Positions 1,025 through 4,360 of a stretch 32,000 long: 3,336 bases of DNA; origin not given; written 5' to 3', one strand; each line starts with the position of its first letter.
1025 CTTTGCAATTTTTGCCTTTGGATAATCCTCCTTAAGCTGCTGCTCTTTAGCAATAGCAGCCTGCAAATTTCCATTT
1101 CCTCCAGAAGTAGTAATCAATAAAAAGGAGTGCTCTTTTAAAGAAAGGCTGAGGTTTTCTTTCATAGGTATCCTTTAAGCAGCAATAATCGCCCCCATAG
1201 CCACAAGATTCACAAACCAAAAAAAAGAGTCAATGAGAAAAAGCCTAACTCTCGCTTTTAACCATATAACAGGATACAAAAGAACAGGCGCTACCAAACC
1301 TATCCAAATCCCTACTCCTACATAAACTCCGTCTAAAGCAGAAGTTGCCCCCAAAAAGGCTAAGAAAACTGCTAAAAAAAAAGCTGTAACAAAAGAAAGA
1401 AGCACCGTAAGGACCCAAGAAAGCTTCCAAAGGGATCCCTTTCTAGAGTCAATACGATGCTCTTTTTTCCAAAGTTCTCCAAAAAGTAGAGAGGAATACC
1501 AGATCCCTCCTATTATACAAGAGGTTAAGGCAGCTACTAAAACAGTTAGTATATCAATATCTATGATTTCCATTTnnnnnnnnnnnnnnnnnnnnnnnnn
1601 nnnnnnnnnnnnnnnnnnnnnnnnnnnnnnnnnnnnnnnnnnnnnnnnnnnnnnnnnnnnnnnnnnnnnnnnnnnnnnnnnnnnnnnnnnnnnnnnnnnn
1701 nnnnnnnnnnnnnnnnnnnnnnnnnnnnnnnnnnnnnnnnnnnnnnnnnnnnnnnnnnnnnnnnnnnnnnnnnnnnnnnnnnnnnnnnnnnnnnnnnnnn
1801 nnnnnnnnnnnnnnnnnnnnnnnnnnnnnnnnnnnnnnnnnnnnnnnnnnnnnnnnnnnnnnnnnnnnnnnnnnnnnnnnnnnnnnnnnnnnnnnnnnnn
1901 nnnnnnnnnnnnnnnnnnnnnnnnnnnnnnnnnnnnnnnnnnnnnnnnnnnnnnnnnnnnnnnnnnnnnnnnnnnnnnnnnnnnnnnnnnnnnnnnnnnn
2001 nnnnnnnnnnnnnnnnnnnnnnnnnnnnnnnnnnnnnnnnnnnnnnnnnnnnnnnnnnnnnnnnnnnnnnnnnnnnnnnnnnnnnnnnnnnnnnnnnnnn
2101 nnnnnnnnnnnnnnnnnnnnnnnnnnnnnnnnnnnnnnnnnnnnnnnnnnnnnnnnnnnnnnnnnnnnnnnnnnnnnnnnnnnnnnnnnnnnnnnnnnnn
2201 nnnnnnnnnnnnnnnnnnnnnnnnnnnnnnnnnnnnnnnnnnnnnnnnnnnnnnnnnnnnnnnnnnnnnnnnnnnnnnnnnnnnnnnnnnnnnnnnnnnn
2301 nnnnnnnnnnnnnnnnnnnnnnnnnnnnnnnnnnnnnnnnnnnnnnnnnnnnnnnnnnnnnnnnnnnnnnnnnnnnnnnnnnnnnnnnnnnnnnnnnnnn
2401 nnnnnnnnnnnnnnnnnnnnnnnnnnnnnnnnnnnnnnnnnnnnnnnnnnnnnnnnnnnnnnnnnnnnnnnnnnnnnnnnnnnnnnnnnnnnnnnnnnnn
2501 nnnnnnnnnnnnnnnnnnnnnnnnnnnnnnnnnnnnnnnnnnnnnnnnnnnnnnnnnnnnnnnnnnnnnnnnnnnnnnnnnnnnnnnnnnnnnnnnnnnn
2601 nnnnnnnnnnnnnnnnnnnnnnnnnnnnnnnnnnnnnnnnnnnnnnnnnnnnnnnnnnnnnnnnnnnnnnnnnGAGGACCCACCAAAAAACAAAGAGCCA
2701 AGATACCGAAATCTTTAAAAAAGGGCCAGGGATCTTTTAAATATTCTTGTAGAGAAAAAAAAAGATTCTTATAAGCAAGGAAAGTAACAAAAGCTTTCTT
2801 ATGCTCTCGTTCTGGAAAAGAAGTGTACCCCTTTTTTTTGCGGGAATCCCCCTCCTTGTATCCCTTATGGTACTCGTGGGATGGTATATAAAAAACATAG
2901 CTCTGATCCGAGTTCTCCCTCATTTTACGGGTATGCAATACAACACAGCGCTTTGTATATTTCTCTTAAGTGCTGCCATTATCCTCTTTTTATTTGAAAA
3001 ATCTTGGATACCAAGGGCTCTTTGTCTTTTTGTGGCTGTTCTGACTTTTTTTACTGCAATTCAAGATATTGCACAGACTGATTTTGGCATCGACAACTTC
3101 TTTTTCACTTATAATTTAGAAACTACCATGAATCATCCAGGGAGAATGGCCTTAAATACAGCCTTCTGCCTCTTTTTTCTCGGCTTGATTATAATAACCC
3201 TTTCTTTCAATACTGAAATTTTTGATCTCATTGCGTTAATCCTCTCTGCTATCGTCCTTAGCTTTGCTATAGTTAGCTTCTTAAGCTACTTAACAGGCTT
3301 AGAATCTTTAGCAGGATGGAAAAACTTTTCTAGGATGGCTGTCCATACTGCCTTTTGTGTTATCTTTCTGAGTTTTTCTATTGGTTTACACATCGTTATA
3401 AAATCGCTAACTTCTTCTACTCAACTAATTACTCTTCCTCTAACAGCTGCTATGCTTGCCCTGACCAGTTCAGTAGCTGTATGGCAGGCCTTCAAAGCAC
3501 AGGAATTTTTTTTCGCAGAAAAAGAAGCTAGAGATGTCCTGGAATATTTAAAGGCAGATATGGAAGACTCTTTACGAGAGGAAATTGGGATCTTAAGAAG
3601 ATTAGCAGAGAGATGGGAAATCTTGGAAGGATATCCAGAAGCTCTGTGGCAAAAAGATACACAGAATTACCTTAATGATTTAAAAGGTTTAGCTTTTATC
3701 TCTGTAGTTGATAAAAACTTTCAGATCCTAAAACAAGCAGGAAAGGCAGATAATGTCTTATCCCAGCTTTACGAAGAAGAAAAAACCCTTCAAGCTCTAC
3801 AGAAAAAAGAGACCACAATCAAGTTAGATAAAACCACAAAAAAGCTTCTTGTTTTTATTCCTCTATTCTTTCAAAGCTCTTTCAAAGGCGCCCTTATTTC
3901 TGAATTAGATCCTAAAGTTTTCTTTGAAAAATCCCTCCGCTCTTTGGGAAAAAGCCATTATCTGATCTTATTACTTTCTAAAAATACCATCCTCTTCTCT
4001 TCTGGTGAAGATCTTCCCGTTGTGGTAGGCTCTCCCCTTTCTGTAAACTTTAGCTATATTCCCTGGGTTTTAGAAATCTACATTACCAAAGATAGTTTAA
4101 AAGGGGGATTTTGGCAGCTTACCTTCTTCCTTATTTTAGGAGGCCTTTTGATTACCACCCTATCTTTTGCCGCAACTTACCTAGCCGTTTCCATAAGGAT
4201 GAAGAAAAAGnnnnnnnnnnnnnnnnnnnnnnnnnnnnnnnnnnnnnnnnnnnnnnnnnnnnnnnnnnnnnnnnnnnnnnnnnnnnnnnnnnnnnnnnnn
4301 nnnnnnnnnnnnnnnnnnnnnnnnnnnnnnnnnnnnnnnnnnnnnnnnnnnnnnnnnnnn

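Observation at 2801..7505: Fully split His-Asp-His phosphorelay (HK, REC, CHASE-PAS, HPt) with no output domain in the window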

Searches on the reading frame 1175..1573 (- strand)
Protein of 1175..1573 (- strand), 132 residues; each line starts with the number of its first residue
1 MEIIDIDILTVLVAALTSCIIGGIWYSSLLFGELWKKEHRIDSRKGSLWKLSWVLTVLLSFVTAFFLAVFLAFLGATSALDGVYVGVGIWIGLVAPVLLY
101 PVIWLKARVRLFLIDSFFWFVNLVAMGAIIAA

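Call 3: search_protein_families(library=pfam, proteins=[window:1175-1573:-], max_evalue=0.1)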
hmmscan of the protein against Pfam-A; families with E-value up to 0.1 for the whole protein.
window:1175-1573:- (132 aa): 1 family
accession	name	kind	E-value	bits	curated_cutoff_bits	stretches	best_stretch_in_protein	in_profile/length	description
PF08570.15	DUF1761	-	5.1e-25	88.5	31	1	10-130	2-122/123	Protein of unknown function (DUF1761)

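Call 4: search_protein_families(library=ncbifam, proteins=[window:1175-1573:-], max_evalue=0.1)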
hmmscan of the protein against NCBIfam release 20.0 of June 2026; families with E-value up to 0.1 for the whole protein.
window:1175-1573:- (132 aa): 1 family
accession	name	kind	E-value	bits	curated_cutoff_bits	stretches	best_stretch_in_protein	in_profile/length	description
NF038216.1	ABZJ_00895_fam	subfamily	0.007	16.3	33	1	27-106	42-123/134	ABZJ_00895 family protein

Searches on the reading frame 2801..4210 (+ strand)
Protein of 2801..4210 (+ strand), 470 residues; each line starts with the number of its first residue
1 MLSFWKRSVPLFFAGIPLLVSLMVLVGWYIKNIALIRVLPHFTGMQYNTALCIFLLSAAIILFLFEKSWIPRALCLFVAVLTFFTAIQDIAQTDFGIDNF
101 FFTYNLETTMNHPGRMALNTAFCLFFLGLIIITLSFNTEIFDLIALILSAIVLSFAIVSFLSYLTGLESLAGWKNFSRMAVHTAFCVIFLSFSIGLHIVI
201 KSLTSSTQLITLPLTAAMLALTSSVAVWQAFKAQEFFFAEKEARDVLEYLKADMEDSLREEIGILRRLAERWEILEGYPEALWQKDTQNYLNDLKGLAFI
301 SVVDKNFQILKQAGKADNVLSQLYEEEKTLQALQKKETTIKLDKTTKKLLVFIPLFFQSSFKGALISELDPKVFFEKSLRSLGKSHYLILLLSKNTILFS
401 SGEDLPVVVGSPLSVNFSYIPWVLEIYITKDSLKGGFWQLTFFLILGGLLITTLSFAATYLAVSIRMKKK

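Call 66: search_protein_families(library=pfam, proteins=[window:2801-4210:+], max_evalue=1)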
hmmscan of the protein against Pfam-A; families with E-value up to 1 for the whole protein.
window:2801-4210:+ (470 aa): 0 families
